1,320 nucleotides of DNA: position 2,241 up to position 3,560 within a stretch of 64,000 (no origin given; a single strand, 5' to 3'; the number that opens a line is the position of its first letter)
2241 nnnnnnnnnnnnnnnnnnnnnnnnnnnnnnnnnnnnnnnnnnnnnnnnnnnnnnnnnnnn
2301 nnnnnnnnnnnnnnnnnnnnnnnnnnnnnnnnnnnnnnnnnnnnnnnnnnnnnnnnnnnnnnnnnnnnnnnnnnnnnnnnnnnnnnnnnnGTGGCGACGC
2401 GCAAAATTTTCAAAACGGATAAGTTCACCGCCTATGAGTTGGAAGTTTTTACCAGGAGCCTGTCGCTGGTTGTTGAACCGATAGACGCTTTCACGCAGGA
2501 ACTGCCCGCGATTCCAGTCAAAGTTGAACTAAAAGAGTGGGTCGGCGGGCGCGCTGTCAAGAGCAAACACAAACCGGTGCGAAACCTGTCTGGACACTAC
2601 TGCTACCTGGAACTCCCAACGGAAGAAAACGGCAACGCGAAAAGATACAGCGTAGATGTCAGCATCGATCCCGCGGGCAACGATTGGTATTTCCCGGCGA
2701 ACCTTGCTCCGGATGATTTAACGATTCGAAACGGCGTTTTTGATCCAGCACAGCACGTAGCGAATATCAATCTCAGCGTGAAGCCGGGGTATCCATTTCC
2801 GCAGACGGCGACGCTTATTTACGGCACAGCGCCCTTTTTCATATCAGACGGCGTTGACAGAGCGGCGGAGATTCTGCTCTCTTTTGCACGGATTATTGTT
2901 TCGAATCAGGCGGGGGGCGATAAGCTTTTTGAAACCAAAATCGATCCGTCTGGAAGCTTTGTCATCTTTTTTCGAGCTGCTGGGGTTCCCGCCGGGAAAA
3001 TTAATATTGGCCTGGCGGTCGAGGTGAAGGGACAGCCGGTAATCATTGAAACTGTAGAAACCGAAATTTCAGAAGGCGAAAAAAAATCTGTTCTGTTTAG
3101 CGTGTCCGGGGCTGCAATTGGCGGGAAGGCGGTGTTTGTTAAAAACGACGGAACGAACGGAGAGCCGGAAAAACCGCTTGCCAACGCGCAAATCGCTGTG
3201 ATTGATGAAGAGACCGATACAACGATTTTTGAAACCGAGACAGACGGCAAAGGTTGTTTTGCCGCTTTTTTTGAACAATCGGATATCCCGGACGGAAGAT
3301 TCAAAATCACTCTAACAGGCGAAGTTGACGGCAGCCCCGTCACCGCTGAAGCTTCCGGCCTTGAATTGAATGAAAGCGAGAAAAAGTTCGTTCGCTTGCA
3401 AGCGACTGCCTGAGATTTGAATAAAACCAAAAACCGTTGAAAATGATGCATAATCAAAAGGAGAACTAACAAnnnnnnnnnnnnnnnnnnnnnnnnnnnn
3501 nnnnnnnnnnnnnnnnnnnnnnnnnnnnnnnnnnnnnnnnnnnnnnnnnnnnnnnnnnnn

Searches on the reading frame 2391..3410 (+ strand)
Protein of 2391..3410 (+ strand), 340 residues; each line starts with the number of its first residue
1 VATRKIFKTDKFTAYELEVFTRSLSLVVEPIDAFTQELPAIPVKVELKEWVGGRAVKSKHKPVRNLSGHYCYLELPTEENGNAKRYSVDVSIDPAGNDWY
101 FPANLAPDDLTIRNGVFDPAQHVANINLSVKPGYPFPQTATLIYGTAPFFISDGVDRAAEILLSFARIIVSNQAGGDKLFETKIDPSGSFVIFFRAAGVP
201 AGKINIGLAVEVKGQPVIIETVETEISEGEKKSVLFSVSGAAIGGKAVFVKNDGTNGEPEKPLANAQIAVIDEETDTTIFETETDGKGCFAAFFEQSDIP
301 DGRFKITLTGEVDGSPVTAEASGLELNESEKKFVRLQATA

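Call 7: search_protein_families(library=pfam, proteins=[window:2391-3410:+], max_evalue=0.01)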
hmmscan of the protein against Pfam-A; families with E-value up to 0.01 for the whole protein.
window:2391-3410:+ (340 aa): 1 family
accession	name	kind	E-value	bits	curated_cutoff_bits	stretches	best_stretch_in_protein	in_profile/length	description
PF13620.12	CarboxypepD_reg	-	9.1e-05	23.2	32.3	0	260-291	11-41/82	Carboxypeptidase regulatory-like domain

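Call 10: search_protein_families(library=ncbifam, proteins=[window:2391-3410:+], max_evalue=0.01)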
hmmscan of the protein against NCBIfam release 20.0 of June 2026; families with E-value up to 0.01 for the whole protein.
window:2391-3410:+ (340 aa): 1 family
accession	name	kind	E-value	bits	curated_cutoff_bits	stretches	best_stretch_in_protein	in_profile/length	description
NF058648.1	ECF_sub_HI1622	equivalog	0.00014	21.9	100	1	235-308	19-80/180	NikL family nickel/cobalt ECF transporter subunit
